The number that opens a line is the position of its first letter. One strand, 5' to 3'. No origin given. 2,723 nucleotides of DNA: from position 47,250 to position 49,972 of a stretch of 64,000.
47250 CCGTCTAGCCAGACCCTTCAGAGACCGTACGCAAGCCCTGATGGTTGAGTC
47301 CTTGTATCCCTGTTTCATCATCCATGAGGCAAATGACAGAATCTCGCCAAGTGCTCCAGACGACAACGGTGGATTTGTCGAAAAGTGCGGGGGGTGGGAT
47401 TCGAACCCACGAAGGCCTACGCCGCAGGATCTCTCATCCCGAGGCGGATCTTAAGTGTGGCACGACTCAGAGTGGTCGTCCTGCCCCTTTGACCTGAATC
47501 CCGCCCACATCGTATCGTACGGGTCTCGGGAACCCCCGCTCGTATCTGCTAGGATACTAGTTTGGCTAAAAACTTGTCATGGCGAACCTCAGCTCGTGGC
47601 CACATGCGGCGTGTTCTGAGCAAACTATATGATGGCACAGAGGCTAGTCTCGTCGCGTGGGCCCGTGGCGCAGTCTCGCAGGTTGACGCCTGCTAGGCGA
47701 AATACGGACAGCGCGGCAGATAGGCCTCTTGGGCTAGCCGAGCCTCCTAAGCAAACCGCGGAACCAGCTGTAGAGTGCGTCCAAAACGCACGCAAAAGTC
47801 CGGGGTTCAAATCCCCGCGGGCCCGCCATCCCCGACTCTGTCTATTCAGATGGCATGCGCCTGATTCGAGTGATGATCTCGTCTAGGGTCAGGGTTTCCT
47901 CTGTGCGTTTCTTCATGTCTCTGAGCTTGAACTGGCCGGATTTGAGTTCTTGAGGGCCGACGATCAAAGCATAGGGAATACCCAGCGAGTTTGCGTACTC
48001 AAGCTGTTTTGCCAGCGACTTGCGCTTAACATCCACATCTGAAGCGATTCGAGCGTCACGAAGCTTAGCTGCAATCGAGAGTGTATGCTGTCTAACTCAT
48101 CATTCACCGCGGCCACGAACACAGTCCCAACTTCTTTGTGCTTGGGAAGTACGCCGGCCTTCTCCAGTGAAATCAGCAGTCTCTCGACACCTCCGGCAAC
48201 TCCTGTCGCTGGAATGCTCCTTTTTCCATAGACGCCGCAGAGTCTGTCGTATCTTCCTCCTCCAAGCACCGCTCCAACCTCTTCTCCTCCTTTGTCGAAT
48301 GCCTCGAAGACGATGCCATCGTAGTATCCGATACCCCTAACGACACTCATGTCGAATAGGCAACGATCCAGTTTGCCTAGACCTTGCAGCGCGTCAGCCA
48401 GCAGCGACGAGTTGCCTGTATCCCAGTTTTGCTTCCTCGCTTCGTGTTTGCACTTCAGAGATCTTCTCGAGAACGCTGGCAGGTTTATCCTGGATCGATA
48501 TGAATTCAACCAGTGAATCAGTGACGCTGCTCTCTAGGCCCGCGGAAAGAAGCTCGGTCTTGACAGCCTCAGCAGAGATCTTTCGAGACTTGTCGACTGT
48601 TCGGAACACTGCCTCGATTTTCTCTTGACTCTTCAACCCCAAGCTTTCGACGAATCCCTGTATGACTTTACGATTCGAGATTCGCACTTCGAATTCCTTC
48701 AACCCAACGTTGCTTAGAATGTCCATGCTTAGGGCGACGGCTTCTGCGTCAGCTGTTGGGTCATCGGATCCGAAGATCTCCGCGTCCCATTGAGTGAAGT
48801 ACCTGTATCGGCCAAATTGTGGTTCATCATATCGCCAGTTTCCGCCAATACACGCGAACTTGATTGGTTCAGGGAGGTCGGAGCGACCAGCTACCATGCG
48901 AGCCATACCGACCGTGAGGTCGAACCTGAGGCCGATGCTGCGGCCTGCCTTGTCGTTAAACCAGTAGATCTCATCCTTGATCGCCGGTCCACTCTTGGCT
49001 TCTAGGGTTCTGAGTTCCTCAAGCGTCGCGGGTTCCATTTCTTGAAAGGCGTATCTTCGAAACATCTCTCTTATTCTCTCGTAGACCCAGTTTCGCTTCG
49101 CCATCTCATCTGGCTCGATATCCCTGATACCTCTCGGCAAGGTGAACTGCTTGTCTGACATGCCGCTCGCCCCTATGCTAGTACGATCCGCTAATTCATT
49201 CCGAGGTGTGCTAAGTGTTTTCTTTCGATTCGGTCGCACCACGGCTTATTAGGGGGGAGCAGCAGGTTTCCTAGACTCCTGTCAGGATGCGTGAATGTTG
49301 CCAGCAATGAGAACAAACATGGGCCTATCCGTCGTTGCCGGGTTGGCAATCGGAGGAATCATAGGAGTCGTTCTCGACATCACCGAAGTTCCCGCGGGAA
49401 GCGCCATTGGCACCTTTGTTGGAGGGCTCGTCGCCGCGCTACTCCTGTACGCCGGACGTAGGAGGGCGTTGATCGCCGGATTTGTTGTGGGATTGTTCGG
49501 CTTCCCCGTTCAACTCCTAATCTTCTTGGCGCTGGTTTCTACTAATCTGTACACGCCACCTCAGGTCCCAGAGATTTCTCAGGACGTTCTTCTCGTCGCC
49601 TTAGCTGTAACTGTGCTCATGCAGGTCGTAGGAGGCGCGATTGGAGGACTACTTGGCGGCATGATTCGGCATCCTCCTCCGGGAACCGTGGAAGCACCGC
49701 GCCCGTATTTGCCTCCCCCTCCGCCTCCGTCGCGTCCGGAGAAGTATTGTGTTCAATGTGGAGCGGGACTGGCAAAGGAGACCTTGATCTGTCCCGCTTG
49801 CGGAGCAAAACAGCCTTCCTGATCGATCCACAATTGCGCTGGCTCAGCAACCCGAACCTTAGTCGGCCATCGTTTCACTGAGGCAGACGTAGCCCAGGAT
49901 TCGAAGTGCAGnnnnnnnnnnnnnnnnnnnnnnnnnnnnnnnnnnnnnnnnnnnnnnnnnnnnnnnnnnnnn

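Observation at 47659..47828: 170-nt tRNA gene, probably Arg-CCU, whose cloverleaf can only be assembled from five exons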

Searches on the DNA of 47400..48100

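Call 4: search_rna_families(source=window, start=47400, end=48100, threshold=evalue, max_evalue=10, show_alignments=5)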
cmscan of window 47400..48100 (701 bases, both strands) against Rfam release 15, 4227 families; matches with E-value up to 10: 3.
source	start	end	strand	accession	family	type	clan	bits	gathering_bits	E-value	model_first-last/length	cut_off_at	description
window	47760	47824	+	RF01684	mascRNA-menRNA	Gene;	-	22.5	42.5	0.051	1-56/56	no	MALAT1-associated small cytoplasmic RNA/MEN beta RNA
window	47760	47826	-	RF04354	Plastid-ycf2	Cis-reg;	-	17.7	65.7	0.88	1-75/75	no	Plastid-ycf2 5UTR RNA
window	47524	47562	+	RF00517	serC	Cis-reg; leader;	-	12.9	35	4.3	1-52/52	no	serC leader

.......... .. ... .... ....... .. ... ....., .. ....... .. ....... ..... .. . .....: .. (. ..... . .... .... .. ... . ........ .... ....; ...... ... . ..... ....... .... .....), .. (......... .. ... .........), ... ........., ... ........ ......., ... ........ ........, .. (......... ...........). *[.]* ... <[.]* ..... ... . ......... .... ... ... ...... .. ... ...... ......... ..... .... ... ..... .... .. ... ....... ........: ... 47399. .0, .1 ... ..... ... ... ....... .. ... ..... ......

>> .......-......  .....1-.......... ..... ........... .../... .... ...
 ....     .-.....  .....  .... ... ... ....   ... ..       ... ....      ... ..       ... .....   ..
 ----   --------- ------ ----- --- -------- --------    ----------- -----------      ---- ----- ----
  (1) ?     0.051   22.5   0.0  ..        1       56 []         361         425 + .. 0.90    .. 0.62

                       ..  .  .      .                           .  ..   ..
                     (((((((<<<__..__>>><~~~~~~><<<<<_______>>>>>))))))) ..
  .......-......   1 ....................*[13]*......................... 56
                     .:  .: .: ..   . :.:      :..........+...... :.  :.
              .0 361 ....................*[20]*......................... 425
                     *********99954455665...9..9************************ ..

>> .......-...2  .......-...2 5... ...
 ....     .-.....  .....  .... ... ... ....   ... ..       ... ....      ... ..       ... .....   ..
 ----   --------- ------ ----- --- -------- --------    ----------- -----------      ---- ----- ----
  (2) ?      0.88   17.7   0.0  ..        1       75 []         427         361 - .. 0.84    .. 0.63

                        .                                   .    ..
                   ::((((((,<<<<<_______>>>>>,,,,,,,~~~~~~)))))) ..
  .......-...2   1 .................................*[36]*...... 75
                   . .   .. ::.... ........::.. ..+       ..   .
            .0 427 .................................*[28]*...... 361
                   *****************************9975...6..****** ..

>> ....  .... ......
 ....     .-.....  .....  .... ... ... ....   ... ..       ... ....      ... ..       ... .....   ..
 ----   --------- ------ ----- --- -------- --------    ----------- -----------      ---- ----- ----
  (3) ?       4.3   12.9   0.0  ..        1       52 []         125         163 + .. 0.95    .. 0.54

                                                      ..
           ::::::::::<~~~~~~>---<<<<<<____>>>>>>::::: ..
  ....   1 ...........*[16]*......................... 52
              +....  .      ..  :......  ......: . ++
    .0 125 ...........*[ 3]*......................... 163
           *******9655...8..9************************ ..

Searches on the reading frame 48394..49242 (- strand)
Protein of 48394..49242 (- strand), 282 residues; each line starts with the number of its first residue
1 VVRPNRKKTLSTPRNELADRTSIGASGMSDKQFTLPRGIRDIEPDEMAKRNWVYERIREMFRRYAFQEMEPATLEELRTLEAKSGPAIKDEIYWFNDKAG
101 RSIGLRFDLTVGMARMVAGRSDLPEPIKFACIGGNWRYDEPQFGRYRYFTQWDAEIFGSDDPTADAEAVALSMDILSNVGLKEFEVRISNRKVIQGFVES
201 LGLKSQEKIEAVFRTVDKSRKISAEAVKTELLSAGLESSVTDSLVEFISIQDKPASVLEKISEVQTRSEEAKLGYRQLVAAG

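Call 11: search_protein_families(library=pfam, proteins=[window:48394-49242:-])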
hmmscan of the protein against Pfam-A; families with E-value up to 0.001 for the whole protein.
window:48394-49242:- (282 aa): 2 families
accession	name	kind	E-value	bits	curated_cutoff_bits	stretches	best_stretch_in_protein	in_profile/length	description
PF13393.11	tRNA-synt_His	-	1.6e-32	113.4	25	1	38-264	1-222/308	Histidyl-tRNA synthetase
PF00587.30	tRNA-synt_2b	-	2.5e-07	31.4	29.3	1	93-228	1-137/179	tRNA synthetase class II core domain (G, H, P, S and T)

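Call 15: find_related_loci(query=window:48409-49161:-, collection=genome_contigs, flank=10000)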
Query seq(251 aa) (251 aa) in genome_contigs; peptide patterns used: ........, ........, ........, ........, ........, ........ (x = any residue, [..] = any of these).
142 stretches matched a pattern; 74 encode a relative of the query (tblastn E <= 1e-3); 74 distinct loci.
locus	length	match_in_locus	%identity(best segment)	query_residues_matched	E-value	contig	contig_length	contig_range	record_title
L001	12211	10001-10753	98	1-251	6e-165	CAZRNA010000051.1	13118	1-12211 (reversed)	MAG TPA_asm: uncultured Candidatus Bathyarchaeia archaeon isolate SRP098346_co1_365 genome assembly, contig: NODE_5563_l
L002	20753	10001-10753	88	1-251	5e-151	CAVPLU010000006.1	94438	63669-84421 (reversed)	MAG: Candidatus Bathyarchaeota archaeon isolate MFD10007.bin.2.103 genome assembly, contig: contig_17716, whole genome s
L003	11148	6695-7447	86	1-251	2e-148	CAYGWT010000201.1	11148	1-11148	MAG TPA_asm: uncultured Candidatus Bathyarchaeia archaeon isolate ERP119294_co2_100 genome assembly, contig: k141_36167,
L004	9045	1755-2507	80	1-251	5e-139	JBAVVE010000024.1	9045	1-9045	MAG: Candidatus Bathyarchaeia archaeon isolate MFD01647_ilm_asm_bin14 k127_110582, whole genome shotgun sequence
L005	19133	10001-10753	79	1-251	3e-137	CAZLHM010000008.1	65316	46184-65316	MAG TPA_asm: uncultured Candidatus Bathyarchaeia archaeon isolate SRP231805_co2_24 genome assembly, contig: NODE_95_leng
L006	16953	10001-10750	75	1-251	5e-130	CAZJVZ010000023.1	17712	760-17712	MAG TPA_asm: uncultured Candidatus Bathyarchaeia archaeon isolate SRP098346_co1_361 genome assembly, contig: NODE_3265_l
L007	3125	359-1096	57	6-251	8e-103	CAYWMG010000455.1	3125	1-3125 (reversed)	MAG TPA_asm: uncultured Candidatus Bathyarchaeia archaeon isolate SRP140028_co1_82 genome assembly, contig: k141_1651007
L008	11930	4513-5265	58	1-251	5e-99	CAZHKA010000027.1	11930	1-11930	MAG TPA_asm: uncultured Candidatus Bathyarchaeia archaeon isolate SRP140028_co1_632 genome assembly, contig: k141_258426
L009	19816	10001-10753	55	1-251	2e-98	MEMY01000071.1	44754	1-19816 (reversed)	MAG: archaeon RBG_16_50_20 RBG_16_scaffold_4371, whole genome shotgun sequence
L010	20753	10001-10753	57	1-251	5e-98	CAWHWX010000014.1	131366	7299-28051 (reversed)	MAG: Candidatus Bathyarchaeota archaeon isolate MFD02248.bin.2.124 genome assembly, contig: contig_53498, whole genome s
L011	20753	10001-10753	56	1-251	1e-97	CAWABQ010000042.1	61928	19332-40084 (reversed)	MAG: Candidatus Bathyarchaeota archaeon isolate MFD04408.bin.2.141 genome assembly, contig: contig_68050, whole genome s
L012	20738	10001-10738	56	6-251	1e-97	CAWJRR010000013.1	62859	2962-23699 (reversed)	MAG: Candidatus Bathyarchaeota archaeon isolate MFD03726.bin.2.72 genome assembly, contig: contig_53616, whole genome sh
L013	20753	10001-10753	57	1-251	6e-98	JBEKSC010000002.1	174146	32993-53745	MAG: Candidatus Bathyarchaeia archaeon isolate SPRUCE 525 SPRUCE_525_2, whole genome shotgun sequence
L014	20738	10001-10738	55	6-251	1e-97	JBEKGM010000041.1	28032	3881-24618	MAG: Candidatus Bathyarchaeia archaeon isolate SPRUCE 253 SPRUCE_253_41, whole genome shotgun sequence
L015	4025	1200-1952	55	1-251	2e-97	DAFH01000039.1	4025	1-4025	MAG TPA_asm: Candidatus Bathyarchaeota archaeon UBA185 UBA185_contig_189622, whole genome shotgun sequence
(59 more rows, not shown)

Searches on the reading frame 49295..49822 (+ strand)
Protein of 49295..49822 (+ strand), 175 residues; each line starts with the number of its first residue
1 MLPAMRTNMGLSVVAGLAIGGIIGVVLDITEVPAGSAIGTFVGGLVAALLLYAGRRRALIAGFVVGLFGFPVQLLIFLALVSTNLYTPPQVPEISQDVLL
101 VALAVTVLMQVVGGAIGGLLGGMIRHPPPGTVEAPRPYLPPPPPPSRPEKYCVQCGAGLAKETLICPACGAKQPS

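Call 11: search_protein_families(library=pfam, proteins=[window:49295-49822:+])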
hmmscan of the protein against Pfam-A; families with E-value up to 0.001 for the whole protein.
window:49295-49822:+ (175 aa): 3 families
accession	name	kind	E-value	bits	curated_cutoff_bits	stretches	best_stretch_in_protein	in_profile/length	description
PF17647.6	DUF5518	-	1.2e-09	38.8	27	1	18-124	5-116/116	Family of unknown function (DUF5518)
PF13248.11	Zn_ribbon_3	-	2.3e-05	24.1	27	1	149-172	2-25/26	zinc-ribbon domain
PF13240.11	Zn_Ribbon_1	-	0.00018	21.7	25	1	151-172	1-22/23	zinc-ribbon domain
